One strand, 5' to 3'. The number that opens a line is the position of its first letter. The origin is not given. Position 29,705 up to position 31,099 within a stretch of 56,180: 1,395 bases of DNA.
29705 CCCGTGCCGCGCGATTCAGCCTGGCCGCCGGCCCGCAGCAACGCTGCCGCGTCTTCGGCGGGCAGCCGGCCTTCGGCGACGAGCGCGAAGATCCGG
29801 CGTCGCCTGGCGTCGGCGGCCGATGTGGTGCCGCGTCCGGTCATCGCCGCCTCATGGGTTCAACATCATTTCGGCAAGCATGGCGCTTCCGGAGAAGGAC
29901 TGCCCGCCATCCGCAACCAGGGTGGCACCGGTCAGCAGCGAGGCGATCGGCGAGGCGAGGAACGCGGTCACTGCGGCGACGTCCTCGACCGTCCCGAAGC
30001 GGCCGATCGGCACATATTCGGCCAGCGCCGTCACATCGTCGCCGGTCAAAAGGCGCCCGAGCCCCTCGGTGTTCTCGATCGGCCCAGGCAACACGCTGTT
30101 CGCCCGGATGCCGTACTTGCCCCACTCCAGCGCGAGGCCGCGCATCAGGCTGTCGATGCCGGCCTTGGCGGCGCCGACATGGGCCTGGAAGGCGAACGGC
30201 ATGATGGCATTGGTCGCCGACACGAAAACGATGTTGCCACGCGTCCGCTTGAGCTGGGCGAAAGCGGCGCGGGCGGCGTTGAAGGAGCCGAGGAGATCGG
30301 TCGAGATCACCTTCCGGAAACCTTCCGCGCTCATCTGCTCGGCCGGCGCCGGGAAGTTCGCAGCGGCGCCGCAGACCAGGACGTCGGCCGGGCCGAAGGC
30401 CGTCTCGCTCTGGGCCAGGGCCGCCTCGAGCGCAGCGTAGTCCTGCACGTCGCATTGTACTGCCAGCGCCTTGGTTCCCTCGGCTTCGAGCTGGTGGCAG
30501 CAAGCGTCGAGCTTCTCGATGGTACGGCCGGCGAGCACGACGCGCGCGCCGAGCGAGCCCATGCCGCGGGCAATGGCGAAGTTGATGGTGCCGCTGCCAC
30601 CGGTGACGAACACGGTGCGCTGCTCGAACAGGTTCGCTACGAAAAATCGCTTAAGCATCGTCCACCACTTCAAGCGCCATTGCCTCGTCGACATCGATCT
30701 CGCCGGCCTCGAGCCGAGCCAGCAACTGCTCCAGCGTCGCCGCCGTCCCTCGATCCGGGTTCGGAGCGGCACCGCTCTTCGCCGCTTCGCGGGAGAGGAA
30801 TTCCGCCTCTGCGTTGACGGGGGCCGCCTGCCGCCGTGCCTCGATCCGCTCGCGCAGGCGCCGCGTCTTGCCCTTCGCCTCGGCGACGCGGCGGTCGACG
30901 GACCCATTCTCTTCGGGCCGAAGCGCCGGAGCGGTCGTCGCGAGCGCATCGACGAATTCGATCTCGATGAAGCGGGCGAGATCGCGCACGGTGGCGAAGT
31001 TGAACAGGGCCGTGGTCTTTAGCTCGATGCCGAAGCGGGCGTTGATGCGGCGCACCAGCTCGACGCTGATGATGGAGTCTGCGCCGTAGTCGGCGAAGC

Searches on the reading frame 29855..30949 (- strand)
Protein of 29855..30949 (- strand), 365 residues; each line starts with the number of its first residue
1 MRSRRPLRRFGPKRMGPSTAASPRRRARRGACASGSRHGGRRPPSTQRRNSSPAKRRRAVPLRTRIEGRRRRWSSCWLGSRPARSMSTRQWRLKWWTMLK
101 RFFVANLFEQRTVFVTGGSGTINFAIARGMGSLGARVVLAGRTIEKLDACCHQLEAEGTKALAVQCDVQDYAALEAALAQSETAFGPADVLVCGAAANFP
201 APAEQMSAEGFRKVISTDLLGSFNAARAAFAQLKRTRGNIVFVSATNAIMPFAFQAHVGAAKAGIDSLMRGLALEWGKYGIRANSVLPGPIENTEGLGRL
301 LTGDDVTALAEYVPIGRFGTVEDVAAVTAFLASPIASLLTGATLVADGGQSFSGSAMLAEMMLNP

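Call 30: search_protein_families(library=pfam, proteins=[window:29855-30949:-], max_evalue=0.00001)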
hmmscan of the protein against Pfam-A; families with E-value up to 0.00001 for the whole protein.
window:29855-30949:- (365 aa): 3 families
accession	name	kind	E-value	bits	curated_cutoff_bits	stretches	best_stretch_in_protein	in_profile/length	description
PF13561.12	adh_short_C2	-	1.2e-48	166.2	27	1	122-350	8-235/236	Enoyl-(Acyl carrier protein) reductase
PF00106.31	adh_short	-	4.7e-43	147.4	26.6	1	112-295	2-185/195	short chain dehydrogenase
PF08659.16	KR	-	1e-13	52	22.6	1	112-271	2-162/180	KR domain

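Call 78: search_protein_families(library=ncbifam, proteins=[window:29855-30949:-], max_evalue=0.001)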
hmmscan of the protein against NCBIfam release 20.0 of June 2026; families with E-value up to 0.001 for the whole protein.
window:29855-30949:- (365 aa): 226 families (the best 25 are shown)
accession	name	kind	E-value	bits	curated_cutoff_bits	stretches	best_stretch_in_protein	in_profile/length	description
NF005752.0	PRK07576.1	subfamily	9.3e-87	290.7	321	1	108-362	7-262/271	SDR family oxidoreductase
NF005811.0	PRK07677.1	equivalog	1.1e-52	179.1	318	1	109-352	2-249/254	2,4-dienoyl-CoA reductase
NF009468.0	PRK12826.1-4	equivalog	6.3e-50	170.2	318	1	107-352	4-249/256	SDR family oxidoreductase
NF052558.1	MBtsdlDhBudC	equivalog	7e-47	160.1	270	1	108-352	1-243/250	meso-2,3-butanediol dehydrogenase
NF004198.0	PRK05653.1-3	equivalog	2.7e-46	158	296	1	106-350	3-246/248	3-oxoacyl-ACP reductase FabG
NF053807.1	RhamDHLra1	equivalog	2.2e-44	152.1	400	1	107-350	1-247/252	L-rhamnose 1-dehydrogenase Lra1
NF005067.0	PRK06484.1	equivalog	3.5e-44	151.2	713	1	109-360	272-521/524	short chain dehydrogenase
NF009466.0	PRK12826.1-2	subfamily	3.7e-44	151.1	222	1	109-351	2-245/248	3-oxoacyl-ACP reductase FabG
NF005559.1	PRK07231.1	subfamily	6.8e-43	146.9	215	1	108-351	2-248/249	glucose 1-dehydrogenase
TIGR01830.1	3oxo_ACP_reduc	equivalog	8.7e-43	146.7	297.75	1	113-349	1-237/239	3-oxoacyl-[acyl-carrier-protein] reductase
NF004778.0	PRK06124.1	equivalog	2e-42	145.4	303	1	109-351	10-253/256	SDR family oxidoreductase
NF004202.0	PRK05653.2-2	equivalog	1e-41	143.2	333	1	108-356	5-253/259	3-oxoacyl-ACP reductase FabG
NF006070.0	PRK08213.1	subfamily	1.1e-41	143.1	279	1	109-351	11-257/259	gluconate 5-dehydrogenase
NF005893.0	PRK07856.1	equivalog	2.9e-41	141.4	255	1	108-349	7-240/255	SDR family oxidoreductase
NF004197.0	PRK05653.1-1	equivalog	3.6e-39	134.9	332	1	108-351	5-247/249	3-oxoacyl-ACP reductase FabG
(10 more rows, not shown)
